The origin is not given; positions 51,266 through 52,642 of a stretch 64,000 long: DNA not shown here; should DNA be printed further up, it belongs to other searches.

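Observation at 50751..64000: Hybrid AT-less PKS/NRPS cluster with PPTase and sugar aminotransferase in an otherwise CPR-like minimal genome context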

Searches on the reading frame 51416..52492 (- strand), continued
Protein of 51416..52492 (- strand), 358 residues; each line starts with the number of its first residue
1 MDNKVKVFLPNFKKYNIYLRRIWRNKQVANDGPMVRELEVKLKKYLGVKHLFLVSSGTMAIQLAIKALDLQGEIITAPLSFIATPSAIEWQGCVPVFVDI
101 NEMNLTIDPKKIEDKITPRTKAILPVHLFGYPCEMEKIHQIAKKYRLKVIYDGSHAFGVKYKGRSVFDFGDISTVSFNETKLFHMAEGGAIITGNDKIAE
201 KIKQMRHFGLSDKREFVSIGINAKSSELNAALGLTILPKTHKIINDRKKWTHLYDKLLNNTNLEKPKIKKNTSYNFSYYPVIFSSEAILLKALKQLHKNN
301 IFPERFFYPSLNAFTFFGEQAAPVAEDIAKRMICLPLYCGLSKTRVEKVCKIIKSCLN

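Call 47: list_cluster_members(proteins=[window:51416-52492:-, window:4515-4937:-, window:60696-61778:-, window:35126-36067:-, L008:13585-14682:+, L008:19507-20187:+, L008:21950-23035:+, L008:3544-4332:+])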
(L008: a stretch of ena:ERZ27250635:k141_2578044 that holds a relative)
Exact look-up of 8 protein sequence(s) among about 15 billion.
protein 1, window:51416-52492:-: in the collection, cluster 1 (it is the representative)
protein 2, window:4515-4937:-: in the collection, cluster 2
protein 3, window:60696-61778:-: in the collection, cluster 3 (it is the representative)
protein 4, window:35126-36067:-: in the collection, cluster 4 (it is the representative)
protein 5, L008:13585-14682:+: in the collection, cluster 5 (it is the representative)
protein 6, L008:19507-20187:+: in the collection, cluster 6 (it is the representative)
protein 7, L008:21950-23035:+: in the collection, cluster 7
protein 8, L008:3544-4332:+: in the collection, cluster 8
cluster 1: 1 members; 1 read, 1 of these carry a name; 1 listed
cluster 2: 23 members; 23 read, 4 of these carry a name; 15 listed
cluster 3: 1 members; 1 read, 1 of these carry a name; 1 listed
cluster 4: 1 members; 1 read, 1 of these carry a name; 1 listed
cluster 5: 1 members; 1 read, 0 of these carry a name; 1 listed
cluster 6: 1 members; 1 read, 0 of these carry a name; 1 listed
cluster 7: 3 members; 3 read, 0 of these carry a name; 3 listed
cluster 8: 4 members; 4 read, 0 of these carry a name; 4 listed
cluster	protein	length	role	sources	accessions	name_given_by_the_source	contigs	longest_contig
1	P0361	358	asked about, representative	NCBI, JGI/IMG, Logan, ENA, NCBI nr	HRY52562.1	MAG TPA: DegT/DnrJ/EryC1/StrS family aminotransferase [Candidatus Portnoybacteria ... | DegT/DnrJ/EryC1/StrS family aminotransferase [Candidatus Portnoybacteria bacterium]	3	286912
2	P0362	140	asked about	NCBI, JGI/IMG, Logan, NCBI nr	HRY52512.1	MAG TPA: 50S ribosomal protein L11 [Candidatus Portnoybacteria bacterium] | 50S ribosomal protein L11 [Candidatus Portnoybacteria bacterium]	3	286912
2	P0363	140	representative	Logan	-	-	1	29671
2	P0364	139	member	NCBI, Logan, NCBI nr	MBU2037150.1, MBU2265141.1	50S ribosomal protein L11 [Patescibacteria group bacterium]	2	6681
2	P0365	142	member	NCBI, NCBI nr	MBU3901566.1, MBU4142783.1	50S ribosomal protein L11 [Patescibacteria group bacterium]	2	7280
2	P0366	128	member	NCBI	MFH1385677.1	MAG: 50S ribosomal protein L11 [Patescibacteria group bacterium]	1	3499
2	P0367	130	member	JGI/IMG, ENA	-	-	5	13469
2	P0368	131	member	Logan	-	-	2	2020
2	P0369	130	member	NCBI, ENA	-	-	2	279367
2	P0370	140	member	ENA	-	-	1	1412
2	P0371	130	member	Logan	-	-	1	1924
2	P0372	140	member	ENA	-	-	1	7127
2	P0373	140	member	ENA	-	-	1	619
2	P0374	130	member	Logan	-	-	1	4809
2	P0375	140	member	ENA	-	-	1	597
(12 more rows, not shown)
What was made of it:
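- The window itself supports KS_b -> KR directly, and a 279-kb public contig is on record that carries both the membrane protein and a 130-aa call of the L11 gene (call 47). A 279-kb public contig is on record that holds both the membrane protein and L11 (call 47). NCBI accession numbers run consecutively from L11 to DegT (call 47).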

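Call 70: search_protein_families(library=ncbifam, proteins=[window:51416-52492:-], max_evalue=1e-12)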
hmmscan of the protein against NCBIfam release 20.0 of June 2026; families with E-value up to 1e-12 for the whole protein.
window:51416-52492:- (358 aa): 7 families
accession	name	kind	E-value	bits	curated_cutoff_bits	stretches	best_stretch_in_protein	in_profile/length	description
TIGR04427.1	PLP_DesI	equivalog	8.2e-70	235.9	650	1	19-356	38-382/390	dTDP-4-dehydro-6-deoxyglucose aminotransferase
TIGR03588.1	PseC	equivalog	3e-60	204.1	423.5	1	30-357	27-380/380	UDP-4-amino-4,6-dideoxy-N-acetyl-beta-L-altrosamine transaminase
TIGR04181.1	NHT_00031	hypoth_equivalog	2.5e-57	194.4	420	1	10-336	6-357/359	LegC family aminotransferase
NF008687.0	PRK11706.1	equivalog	2.9e-56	190.9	375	1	17-356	15-373/375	dTDP-4-amino-4,6-dideoxygalactose transaminase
TIGR02379.1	ECA_wecE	subfamily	1.9e-48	165.1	434.85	1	18-356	16-374/376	dTDP-4-amino-4,6-dideoxy-D-glucose transaminase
NF008658.2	PRK11658.1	equivalog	2.1e-42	145.1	631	1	31-356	31-376/379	UDP-4-amino-4-deoxy-L-arabinose aminotransferase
NF011936.0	PRK15407.1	equivalog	7.2e-42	143.6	423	1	32-209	64-251/440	lipopolysaccharide biosynthesis protein RfbH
